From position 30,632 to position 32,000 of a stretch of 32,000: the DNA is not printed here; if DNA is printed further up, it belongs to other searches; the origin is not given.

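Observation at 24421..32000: Orphan FAS/type-II-PKS-like biosynthetic operon that uses beta-oxidation-type (CoA-family) tailoring enzymes, a MIF tautomerase and a Cys hydrolase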

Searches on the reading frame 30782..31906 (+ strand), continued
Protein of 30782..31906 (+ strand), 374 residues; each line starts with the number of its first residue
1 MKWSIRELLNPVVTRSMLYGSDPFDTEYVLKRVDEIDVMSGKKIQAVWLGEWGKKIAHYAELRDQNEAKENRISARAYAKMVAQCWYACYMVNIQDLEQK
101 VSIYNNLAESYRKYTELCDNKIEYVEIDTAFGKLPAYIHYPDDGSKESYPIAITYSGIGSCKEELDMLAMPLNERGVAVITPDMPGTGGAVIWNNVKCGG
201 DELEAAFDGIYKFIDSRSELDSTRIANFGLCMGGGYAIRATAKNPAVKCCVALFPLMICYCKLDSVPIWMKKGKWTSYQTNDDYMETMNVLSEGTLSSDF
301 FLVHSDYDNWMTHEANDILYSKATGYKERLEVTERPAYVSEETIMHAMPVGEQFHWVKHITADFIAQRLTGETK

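Call 73: find_encoding_contigs(protein=P0254, flank=10000, max_places=2)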
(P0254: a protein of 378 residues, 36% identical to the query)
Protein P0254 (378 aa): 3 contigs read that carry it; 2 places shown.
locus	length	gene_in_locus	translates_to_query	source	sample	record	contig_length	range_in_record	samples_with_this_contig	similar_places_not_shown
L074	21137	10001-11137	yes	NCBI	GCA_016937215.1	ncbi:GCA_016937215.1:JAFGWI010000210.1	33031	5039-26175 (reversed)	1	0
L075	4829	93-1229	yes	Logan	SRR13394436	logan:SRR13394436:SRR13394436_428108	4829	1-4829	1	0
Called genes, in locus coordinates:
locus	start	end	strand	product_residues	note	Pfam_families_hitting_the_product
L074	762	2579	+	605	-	-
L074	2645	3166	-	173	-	-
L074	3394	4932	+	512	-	PF13231:PMT_2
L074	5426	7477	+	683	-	PF12437:GSIII_N, PF00120:Gln-synt_C, PF18318:Gln-synt_C-ter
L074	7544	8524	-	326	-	PF04055:Radical_SAM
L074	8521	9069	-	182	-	PF07456:Hpre_diP_synt_I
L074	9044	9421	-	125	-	PF07009:NusG_II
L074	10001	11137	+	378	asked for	PF06500:FrsA-like, PF12146:Hydrolase_4 (weak)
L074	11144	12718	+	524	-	PF00501:AMP-binding, PF13193:AMP-binding_C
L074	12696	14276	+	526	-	PF00501:AMP-binding, PF13193:AMP-binding_C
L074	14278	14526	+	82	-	PF00550:PP-binding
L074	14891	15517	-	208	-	PF02308:MgtC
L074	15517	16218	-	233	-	PF05013:FGase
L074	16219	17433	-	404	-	PF04107:GCS2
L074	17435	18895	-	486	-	PF14401:RLAN, PF02655:ATP-grasp_3 (weak), PF08443:RimK, PF07478:Dala_Dala_lig_C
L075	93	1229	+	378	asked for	PF06500:FrsA-like, PF12146:Hydrolase_4 (weak)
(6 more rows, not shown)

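Call 74: find_encoding_contigs(protein=P0261, flank=10000, max_places=2)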
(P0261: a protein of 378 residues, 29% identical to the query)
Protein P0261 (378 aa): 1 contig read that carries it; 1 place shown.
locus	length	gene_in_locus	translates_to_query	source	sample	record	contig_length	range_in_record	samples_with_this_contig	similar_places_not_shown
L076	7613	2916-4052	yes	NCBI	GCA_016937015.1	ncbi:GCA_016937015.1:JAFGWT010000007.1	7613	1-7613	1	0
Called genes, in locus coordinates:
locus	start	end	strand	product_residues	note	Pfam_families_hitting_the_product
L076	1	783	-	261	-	PF01136:Peptidase_U32 (weak)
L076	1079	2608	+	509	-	PF00501:AMP-binding, PF13193:AMP-binding_C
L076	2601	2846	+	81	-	PF00550:PP-binding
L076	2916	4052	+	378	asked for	PF06500:FrsA-like, PF05448:AXE1 (faint), PF01738:DLH (weak), PF12146:Hydrolase_4 (faint)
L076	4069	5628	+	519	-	PF00501:AMP-binding, PF13193:AMP-binding_C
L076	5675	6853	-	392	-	PF02518:HATPase_c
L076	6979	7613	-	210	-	?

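Call 84: search_solved_structures(query=A4, max_evalue=1e-8, show_alignments=3)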
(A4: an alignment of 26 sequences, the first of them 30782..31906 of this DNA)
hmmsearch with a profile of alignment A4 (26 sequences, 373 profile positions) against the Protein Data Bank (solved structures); distinct sequences matched with E-value up to 1e-8: 65 (the best 60 are shown).
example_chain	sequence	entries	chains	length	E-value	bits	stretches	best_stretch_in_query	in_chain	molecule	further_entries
2jbw_A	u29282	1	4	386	4.1e-69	236.4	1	19-370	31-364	2,6-DIHYDROXY-PSEUDO-OXYNICOTINE HYDROLASE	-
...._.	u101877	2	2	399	2e-42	148.6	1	30-369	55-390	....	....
8qbh_A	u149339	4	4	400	2e-42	148.6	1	30-369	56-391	Photorhabdus luminescens subsp. laumondii TTO1 complete genome segment 15/17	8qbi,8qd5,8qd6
8qd7_A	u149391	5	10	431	1.9e-34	122.4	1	27-317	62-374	Yellowish-green 1-like protein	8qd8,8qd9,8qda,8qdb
3mve_A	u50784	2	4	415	4e-32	114.7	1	21-257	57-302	UPF0255 protein VV1_0328 | UPF0255 protein frsA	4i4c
3our_A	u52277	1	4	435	4.3e-32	114.6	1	21-257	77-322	UPF0255 protein VV1_0328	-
9pjb_A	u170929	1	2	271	9.9e-29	103.6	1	127-367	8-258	MHETase MHT043-5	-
8qd1_A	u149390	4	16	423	3.3e-26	95.3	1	37-324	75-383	Pigment biosynthesis protein yellowish-green 1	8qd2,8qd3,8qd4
7q4h_A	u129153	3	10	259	3.8e-26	95.1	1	122-337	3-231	Hydrolase_4 domain-containing protein | Serine aminopeptidase S33 domain-containing protein | Prolyl oligopeptidase family protein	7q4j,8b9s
3fnb_A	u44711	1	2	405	6e-25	91.1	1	23-371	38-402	Acylaminoacyl peptidase SMU_737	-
9h0z_A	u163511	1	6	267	1.4e-24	89.9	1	122-337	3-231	Serine aminopeptidase S33 domain-containing protein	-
8b4u_A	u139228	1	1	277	2e-24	89.4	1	122-367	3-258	Alpha/beta hydrolase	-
7qjm_A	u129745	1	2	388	7.6e-21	77.6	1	119-270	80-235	alpha/beta-hydrolase (202)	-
9pid_A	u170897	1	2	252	5e-18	68.3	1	123-369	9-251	Alpha/beta fold hydrolase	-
9pic_A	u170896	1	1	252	6.4e-18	68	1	123-369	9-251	Alpha/beta fold hydrolase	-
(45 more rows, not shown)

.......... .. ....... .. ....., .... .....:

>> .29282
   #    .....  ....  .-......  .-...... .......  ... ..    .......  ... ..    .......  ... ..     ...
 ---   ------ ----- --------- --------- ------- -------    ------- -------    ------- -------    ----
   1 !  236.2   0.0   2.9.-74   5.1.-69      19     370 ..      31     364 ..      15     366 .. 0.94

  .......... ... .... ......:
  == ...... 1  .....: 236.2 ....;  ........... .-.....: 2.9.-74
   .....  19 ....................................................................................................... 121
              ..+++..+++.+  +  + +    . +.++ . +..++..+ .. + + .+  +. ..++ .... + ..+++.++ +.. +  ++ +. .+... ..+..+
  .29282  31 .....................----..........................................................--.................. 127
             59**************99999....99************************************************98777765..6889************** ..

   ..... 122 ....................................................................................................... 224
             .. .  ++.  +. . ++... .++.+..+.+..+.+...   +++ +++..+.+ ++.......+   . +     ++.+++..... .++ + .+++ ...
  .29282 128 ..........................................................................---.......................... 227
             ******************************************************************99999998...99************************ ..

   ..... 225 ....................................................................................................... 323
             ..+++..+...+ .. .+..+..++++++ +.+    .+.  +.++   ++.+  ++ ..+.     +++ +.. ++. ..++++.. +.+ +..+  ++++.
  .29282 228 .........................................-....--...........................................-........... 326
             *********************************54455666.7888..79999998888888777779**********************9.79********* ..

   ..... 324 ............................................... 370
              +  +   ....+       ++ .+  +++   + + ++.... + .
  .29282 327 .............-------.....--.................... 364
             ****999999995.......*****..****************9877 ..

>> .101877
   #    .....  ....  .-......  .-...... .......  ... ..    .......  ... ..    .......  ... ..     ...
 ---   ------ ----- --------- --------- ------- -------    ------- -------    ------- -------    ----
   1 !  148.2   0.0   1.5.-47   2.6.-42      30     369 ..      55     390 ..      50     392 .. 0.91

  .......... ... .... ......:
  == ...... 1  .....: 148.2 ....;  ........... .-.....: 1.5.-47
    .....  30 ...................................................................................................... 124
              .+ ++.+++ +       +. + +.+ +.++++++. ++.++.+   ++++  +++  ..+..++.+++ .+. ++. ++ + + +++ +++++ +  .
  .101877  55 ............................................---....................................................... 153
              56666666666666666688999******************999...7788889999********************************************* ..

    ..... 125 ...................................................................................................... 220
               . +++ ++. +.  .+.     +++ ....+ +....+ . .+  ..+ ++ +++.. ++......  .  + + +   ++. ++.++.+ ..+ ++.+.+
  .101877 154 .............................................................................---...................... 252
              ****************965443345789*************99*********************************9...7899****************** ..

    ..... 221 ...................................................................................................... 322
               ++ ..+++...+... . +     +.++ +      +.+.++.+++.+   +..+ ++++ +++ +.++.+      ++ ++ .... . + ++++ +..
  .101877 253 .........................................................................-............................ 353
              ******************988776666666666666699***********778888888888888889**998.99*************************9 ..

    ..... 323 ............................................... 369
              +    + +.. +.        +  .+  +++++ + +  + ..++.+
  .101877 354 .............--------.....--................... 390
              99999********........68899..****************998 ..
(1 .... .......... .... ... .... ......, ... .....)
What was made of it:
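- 30782..31906 (+): Cys-nucleophile alpha/beta hydrolase (374 aa) of the DHPON-hydrolase/AntI/Ayg1/FrsA fold. The triad aligns as Cys231/Asp/His (call 84).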

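Call 87: search_solved_structures(query=A5, max_evalue=0.001, show_alignments=1)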
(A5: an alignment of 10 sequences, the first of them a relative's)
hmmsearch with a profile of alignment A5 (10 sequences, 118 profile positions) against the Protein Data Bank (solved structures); distinct sequences matched with E-value up to 0.001: 62 (the best 60 are shown).
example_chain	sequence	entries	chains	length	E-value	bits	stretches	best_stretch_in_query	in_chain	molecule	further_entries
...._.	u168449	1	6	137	2e-13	54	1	1-111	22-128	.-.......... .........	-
3gac_A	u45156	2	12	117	7.6e-13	52.1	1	2-110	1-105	Macrophage migration inhibitory factor-like protein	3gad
9b0m_A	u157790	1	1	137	8.6e-13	51.9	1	1-111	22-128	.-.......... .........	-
2wkb_A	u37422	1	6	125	1.1e-12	51.6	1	2-110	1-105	MACROPHAGE MIGRATION INHIBITORY FACTOR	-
3t5s_A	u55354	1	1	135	3.7e-10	43.5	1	1-108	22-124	Macrophage migration inhibitory factor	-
4p7m_A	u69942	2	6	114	7.9e-10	42.4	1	2-110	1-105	Macrophage migration inhibitory factor-like protein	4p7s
2wkf_A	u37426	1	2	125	1.1e-09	41.9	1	2-110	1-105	MACROPHAGE MIGRATION INHIBITORY FACTOR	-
8ur2_A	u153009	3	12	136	1.4e-09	41.6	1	1-111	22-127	MACROPHAGE MIGRATION INHIBITORY FACTOR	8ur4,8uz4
8ap3_A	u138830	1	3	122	3.7e-09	40.2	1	2-106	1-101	MIF homologue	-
4dh4_A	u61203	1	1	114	3.6e-08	37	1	14-110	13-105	MIF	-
8dq6_A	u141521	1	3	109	4.8e-08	36.6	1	2-107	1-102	MIF/D-DT-like protein-1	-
8dqa_A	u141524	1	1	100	6e-08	36.3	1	2-101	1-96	LS1-like protein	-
9yiu_G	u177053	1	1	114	8.6e-08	35.8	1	2-106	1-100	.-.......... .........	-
6ice_A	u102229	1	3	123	2.9e-07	34.1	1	1-111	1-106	Macrophage migration inhibitory factor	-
2xcz_A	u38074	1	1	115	9.8e-07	32.4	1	1-108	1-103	POSSIBLE ATLS1-LIKE LIGHT-INDUCIBLE PROTEIN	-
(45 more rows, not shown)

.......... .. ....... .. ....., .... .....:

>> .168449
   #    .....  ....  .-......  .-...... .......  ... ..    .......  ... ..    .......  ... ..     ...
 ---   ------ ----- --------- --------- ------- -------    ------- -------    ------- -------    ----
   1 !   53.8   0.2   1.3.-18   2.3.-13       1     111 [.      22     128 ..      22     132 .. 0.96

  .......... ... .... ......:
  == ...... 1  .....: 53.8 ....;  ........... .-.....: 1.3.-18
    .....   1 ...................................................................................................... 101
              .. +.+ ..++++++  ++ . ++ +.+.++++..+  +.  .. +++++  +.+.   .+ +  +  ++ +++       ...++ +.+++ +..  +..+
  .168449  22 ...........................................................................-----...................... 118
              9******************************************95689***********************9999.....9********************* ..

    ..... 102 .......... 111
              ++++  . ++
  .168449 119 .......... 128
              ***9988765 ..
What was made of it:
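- MIF membership is supported by a profile match of 2e-13 with Pro1 aligned (call 87).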

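Call 90: predict_structure(alignment_id=A4)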
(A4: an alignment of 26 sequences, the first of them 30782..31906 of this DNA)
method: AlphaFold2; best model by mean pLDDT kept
length: 374 residues; sequences in the alignment: 26
mean_pLDDT: 92.0   pTM: 0.92
mean pLDDT of the five models: 92.0, 90.3, 89.1, 88.8, 88.7
residues with pLDDT >= 90: 279; 70-90: 84; 50-70: 11; < 50: 0
segments of 3 or more residues with pLDDT < 50: none
pLDDT, mean of each block of 10 residues (from residue 1): 76 90 96 87 93 98 98 98 98 90 98 97 97 97 85 94 96 97 96 93 96 97 97 95 96 91 81 81 82 89 93 92 96 87 74 95 97 71
secondary structure, 60 per line:
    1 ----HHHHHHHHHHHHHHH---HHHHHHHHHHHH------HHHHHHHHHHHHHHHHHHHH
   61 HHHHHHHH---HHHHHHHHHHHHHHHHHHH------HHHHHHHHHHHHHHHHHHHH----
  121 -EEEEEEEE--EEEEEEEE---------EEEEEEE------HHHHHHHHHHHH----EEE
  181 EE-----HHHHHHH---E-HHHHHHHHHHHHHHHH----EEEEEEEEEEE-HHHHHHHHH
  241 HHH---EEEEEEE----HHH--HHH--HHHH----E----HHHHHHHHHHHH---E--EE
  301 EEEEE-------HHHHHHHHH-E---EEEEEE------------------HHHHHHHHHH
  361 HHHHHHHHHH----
elements in order: H5-19 H23-34 H41-68 H72-90 H97-116 E122-129 E132-139 E149-155 H162-173 E178-182 H188-194 H200-215 E220-230 H232-243 E247-253 H268-271 H281-292 E299-305 H313-321 E327-332 H351-370

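Call 92: fold_search(model_id=the predicted structure, library=pdb)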
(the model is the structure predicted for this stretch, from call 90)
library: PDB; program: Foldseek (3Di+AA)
matches with E <= 10: 1416; with E <= 0.001: 1052
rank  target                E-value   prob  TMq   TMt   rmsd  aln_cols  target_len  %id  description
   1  2jbw_D                1.2e-17  1.00  0.75  0.78   3.5       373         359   17  Crystal Structure of the 2,6-dihydroxy-pseudo-oxynicotine Hydrolase. (released 2007-01-04)
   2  4i4c_A                1.6e-17  1.00  0.76  0.71   4.0       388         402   15  Crystal structure of the protein frsA complexed with unknown ligand (released 2013-10-09)
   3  2jbw_B                3.4e-17  1.00  0.79  0.82   3.4       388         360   18  Crystal Structure of the 2,6-dihydroxy-pseudo-oxynicotine Hydrolase. (released 2007-01-04)
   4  2jbw_C                3.6e-17  1.00  0.76  0.81   3.2       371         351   18  Crystal Structure of the 2,6-dihydroxy-pseudo-oxynicotine Hydrolase. (released 2007-01-04)
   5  3our_A                4.1e-17  1.00  0.74  0.71   4.8       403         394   15  Crystal structure of complex between EIIA and a novel pyruvate decarboxylase (released 2011-06-01)
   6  8qbh                  8.2e-17  1.00  0.79  0.78   3.9       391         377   15  AntI in complex with 1-Naphthol (released 2024-03-13)
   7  4i4c_B                2.0e-16  1.00  0.77  0.72   4.1       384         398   15  Crystal structure of the protein frsA complexed with unknown ligand (released 2013-10-09)
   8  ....                  2.1e-16  1.00  0.80  0.80   3.8       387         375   15  AntI from P. luminescens catalyses terminal polyketide shortening in the biosynthesis of anthraquinones (released 2019-08-07)
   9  2jbw_A                2.9e-16  1.00  0.72  0.75   4.6       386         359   17  Crystal Structure of the 2,6-dihydroxy-pseudo-oxynicotine Hydrolase. (released 2007-01-04)
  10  3our_E                3.8e-16  1.00  0.75  0.72   4.1       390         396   14  Crystal structure of complex between EIIA and a novel pyruvate decarboxylase (released 2011-06-01)
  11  3mve_B                4.4e-16  1.00  0.72  0.69   5.6       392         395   15  Crystal structure of a novel pyruvate decarboxylase (released 2011-05-18)
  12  3our_C                1.5e-15  1.00  0.72  0.69   4.5       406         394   14  Crystal structure of complex between EIIA and a novel pyruvate decarboxylase (released 2011-06-01)
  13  3mve_A                1.6e-15  1.00  0.75  0.71   4.2       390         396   16  Crystal structure of a novel pyruvate decarboxylase (released 2011-05-18)
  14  8qd7_B                2.3e-15  1.00  0.72  0.66   4.4       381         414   15  Wdyg1p from W. dermatitidis catalyzes polyketide shortening in the biosynthesis of DHN-melanin (released 2024-03-13)
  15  8qd7_A                3.1e-15  1.00  0.72  0.66   4.4       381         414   15  Wdyg1p from W. dermatitidis catalyzes polyketide shortening in the biosynthesis of DHN-melanin (released 2024-03-13)
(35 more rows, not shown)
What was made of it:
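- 30782..31906 (+): The AF2 model has pLDDT 92, and its Foldseek top hits are 2jbw, FrsA, AntI (TM 0.80) and Wdyg1p/Ayg1p (calls 90, 92).
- On DHPON-hydrolase/AntI/Ayg1 C-C hydrolases (FrsA-like, PF06500): The AF2 model has pLDDT 92, with TM up to 0.80 (calls 84, 90, 92).
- Closest known: AntI. Same: The catalytic triad positions align (calls 84, 92).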
